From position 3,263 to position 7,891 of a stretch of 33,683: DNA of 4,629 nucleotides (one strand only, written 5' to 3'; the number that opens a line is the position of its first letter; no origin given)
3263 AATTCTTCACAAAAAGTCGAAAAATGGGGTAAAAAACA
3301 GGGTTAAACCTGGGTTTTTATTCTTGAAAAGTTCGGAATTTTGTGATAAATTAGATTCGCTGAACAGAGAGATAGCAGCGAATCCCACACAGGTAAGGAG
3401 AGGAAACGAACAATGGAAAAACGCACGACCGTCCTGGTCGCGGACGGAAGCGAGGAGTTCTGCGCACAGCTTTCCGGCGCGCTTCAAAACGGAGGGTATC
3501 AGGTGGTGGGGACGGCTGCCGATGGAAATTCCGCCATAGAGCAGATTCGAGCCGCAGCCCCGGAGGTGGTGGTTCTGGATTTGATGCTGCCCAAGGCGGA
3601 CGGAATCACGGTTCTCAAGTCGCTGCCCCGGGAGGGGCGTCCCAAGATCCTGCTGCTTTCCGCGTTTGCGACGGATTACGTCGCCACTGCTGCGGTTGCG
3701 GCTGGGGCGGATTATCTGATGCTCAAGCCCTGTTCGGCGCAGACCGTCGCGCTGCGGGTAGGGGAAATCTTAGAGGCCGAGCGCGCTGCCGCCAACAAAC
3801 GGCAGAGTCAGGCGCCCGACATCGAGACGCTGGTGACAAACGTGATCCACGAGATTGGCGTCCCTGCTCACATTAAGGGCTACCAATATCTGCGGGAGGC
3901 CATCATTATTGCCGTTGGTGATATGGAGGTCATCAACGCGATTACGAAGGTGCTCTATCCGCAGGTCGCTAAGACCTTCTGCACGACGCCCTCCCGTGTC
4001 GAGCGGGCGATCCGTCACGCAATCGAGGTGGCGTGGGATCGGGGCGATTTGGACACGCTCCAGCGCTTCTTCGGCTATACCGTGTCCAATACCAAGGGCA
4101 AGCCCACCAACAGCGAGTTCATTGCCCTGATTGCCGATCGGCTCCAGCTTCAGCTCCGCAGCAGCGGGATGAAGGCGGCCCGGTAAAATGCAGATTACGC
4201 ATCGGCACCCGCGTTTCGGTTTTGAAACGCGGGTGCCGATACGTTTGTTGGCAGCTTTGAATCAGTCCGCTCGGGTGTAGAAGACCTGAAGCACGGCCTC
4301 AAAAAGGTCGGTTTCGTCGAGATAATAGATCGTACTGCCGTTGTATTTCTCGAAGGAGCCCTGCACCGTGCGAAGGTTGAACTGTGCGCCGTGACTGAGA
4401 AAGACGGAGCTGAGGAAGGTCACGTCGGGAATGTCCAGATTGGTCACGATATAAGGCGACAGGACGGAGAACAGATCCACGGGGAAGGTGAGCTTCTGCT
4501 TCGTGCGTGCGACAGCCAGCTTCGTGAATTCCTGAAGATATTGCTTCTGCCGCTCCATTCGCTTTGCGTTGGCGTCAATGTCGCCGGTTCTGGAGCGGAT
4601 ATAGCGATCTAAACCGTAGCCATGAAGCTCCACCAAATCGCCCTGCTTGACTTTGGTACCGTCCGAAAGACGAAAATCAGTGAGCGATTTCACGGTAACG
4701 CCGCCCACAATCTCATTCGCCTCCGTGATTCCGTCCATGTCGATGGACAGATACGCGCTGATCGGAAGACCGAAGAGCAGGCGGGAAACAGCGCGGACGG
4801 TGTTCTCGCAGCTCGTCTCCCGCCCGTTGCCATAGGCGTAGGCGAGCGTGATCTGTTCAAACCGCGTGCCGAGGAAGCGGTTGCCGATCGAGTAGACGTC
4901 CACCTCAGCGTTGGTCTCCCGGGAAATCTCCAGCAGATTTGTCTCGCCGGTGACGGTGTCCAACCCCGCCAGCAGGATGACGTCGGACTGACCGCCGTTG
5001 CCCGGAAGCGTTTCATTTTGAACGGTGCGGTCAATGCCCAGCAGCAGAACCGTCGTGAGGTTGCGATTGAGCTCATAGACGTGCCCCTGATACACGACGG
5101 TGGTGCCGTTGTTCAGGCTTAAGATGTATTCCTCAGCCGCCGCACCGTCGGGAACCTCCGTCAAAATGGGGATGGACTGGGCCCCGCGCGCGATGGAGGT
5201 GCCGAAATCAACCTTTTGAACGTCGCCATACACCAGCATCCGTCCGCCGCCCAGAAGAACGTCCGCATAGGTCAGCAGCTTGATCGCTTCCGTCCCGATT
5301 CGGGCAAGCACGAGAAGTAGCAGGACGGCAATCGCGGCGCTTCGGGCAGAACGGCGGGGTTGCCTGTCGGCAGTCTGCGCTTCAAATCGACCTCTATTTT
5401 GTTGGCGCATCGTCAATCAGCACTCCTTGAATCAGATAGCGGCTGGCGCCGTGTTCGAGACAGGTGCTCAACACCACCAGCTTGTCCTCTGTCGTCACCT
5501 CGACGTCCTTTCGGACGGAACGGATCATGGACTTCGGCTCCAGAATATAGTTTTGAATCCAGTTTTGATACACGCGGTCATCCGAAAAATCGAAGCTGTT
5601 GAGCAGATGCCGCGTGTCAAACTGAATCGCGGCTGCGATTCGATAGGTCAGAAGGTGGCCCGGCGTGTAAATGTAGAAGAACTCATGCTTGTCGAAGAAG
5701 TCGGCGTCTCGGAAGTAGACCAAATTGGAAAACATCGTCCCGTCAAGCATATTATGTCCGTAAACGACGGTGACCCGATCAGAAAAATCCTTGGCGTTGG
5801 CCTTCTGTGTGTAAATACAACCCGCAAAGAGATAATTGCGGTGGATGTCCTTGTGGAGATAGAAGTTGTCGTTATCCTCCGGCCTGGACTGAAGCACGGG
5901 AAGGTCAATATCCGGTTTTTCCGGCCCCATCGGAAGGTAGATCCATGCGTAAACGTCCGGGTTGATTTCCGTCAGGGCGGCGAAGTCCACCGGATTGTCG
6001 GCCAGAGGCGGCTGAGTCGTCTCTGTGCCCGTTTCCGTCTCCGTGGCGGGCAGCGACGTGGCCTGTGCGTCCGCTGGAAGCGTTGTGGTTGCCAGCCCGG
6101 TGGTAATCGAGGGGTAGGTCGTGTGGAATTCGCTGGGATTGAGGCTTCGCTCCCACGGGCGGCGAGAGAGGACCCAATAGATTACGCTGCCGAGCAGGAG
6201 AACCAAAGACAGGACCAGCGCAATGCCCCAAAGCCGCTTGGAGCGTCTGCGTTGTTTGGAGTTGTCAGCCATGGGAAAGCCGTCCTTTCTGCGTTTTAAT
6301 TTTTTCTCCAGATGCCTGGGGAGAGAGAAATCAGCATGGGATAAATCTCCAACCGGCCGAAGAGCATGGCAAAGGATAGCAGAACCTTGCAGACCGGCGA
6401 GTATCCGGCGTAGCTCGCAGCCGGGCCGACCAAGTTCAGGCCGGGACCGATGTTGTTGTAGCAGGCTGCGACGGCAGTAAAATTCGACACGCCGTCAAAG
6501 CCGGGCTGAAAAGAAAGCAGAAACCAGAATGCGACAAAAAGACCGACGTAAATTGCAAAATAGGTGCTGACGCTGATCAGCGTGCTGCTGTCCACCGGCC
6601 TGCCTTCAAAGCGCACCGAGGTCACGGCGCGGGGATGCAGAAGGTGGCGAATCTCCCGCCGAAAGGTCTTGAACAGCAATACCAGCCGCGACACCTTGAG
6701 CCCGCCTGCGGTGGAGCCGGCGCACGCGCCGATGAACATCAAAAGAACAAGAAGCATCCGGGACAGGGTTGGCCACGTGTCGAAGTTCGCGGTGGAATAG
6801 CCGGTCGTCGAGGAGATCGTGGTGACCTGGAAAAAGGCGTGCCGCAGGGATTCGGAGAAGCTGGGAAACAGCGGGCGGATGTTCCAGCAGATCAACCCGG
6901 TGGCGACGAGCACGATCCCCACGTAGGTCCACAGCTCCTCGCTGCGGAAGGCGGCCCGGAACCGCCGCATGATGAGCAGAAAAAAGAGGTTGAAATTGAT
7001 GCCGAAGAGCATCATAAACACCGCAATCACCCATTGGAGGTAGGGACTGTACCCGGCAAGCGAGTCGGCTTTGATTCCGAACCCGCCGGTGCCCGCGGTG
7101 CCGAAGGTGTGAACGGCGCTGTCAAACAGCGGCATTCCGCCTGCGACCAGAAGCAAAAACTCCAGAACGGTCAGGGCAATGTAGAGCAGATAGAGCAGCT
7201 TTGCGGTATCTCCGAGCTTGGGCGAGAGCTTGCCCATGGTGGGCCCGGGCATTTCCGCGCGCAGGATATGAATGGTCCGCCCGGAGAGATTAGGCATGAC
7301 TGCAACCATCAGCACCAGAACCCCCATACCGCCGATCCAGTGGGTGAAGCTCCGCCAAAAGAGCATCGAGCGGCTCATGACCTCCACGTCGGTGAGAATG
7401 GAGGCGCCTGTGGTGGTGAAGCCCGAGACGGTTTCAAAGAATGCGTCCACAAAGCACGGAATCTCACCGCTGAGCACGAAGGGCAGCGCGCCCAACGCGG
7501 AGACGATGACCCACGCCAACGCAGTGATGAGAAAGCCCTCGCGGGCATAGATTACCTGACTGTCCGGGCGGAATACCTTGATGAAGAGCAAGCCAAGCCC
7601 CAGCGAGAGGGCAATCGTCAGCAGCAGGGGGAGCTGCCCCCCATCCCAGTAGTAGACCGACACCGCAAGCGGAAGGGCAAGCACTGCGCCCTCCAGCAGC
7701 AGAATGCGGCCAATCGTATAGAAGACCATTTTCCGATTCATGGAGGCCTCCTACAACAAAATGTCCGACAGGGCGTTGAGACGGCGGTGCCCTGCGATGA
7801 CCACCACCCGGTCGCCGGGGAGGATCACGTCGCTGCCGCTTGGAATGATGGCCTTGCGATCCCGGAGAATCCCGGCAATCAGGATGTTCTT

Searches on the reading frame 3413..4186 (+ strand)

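Call 48: search_protein_families(library=pfam, proteins=[window:3413-4186:+], max_evalue=0.00001)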
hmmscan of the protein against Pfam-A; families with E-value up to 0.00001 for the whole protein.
window:3413-4186:+ (257 aa): 2 families
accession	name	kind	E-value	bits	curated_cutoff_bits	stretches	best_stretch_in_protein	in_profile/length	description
PF08769.17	Spo0A_C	-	1.4e-44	150.8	25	1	141-244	1-104/104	Sporulation initiation factor Spo0A C terminal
PF00072.30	Response_reg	-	2.8e-19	69.7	30.2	1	7-112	1-106/111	Response regulator receiver domain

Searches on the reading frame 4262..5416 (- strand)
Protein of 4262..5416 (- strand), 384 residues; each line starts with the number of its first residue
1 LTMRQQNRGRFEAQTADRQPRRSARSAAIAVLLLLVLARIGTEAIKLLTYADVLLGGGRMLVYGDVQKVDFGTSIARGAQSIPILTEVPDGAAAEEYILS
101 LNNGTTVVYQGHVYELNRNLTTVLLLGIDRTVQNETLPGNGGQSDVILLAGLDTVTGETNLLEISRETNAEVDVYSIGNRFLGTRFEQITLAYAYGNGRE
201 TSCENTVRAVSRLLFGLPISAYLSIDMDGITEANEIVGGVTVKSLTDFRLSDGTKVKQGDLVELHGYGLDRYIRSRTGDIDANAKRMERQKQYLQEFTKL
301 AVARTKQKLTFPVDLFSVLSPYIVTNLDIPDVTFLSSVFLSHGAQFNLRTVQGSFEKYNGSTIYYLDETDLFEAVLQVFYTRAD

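Call 48: search_protein_families(library=pfam, proteins=[window:4262-5416:-], max_evalue=0.00001)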
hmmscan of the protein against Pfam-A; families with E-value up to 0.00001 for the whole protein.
window:4262-5416:- (384 aa): 1 family
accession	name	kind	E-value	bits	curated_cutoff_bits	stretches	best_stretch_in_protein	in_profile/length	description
PF03816.19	LytR_cpsA_psr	-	2.8e-16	60.5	24.6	1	144-298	2-145/150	LytR_cpsA_psr family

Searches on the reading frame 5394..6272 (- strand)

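Call 48: search_protein_families(library=pfam, proteins=[window:5394-6272:-], max_evalue=0.00001)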
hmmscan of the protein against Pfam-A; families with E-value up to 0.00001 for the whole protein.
window:5394-6272:- (292 aa): 1 family
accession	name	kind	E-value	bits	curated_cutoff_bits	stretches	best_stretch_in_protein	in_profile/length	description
PF04203.18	Sortase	-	6.1e-08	32.9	26.6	1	121-285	7-124/125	Sortase domain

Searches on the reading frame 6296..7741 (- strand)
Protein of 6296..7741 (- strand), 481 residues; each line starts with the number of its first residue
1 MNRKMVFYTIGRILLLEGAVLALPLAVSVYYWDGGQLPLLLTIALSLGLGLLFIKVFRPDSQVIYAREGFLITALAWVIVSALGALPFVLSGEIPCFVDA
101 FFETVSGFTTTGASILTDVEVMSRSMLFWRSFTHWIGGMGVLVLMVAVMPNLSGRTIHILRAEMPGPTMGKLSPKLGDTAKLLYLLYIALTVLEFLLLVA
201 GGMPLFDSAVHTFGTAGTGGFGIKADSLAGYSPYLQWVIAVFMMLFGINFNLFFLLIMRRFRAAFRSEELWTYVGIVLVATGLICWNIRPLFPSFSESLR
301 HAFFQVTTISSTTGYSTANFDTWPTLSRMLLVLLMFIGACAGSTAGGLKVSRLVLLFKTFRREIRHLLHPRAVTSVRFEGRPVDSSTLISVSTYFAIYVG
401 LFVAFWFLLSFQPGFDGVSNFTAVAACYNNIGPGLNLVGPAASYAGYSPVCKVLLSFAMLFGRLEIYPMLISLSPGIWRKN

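Call 48: search_protein_families(library=pfam, proteins=[window:6296-7741:-], max_evalue=0.00001)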
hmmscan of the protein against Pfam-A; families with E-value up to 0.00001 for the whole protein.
window:6296-7741:- (481 aa): 1 family
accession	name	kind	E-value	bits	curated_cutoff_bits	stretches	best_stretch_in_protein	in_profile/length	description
PF02386.22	TrkH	-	1.5e-67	228.6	27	2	297-473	314-490/502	Cation transport protein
